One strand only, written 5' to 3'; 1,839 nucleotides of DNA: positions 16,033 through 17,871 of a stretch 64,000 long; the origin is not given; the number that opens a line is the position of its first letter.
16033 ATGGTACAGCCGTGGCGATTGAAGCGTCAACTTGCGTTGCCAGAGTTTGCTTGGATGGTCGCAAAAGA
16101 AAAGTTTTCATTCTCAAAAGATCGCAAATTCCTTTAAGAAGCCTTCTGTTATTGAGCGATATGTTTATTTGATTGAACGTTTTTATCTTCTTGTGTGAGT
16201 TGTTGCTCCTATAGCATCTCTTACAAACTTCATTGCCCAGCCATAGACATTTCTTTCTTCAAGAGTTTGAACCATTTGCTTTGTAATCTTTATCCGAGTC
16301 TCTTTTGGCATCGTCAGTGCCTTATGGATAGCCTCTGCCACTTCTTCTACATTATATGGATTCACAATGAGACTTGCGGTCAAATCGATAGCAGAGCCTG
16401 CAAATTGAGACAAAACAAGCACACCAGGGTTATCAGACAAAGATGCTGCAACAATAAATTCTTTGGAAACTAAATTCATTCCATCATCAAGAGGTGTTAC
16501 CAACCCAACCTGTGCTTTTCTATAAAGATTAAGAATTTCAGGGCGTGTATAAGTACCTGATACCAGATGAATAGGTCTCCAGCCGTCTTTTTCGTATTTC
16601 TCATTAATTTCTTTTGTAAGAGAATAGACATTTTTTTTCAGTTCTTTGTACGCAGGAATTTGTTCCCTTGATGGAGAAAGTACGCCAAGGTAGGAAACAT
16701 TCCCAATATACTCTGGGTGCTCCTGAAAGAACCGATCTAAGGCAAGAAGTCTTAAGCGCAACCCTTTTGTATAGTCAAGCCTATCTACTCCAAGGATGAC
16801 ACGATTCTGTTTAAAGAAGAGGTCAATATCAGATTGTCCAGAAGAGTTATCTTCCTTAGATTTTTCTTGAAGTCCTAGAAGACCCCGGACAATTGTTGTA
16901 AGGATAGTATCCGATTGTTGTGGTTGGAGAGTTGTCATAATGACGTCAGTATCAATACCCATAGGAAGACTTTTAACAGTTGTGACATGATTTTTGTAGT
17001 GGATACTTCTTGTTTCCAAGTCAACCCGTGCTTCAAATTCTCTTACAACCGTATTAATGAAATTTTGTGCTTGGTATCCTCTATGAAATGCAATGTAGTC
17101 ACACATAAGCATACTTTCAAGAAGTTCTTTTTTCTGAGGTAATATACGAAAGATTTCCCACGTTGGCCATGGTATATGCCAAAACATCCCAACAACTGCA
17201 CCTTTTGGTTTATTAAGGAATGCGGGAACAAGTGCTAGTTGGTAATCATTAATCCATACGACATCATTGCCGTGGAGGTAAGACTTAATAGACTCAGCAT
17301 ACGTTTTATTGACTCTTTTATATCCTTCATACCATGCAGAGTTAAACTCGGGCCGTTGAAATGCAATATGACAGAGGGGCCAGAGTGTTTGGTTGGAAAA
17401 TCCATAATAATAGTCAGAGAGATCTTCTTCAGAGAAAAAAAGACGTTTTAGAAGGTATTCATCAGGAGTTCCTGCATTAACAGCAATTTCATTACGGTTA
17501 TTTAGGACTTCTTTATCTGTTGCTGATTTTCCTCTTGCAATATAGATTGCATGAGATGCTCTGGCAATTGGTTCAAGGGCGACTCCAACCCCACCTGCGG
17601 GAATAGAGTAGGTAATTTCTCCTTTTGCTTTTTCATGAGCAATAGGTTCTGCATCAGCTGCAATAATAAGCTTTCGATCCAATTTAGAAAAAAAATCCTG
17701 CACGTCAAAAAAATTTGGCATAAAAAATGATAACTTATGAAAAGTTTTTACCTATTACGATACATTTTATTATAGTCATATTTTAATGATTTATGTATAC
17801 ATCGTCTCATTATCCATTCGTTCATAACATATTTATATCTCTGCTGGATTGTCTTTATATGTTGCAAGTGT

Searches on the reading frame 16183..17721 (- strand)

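Call 52: search_protein_families(library=ncbifam, proteins=[window:16183-17721:-], max_evalue=1e-10)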
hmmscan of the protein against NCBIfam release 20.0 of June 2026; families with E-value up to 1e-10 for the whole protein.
window:16183-17721:- (512 aa): 4 families
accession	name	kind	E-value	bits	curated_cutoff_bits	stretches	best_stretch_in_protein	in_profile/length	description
NF011071.0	PRK14501.1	equivalog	3.3e-129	432.3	634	1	17-503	3-461/729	bifunctional alpha,alpha-trehalose-phosphate synthase (UDP-forming)/trehalose-phosphatase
TIGR02400.1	trehalose_OtsA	equivalog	4e-122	408.2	564.85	1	27-502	11-453/456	alpha,alpha-trehalose-phosphate synthase (UDP-forming)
NF007513.0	PRK10117.1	equivalog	1.3e-84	284.8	759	2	303-503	252-451/474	alpha,alpha-trehalose-phosphate synthase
TIGR02398.1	gluc_glyc_Psyn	equivalog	6.9e-77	259.1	569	1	55-503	39-480/487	glucosylglycerol-phosphate synthase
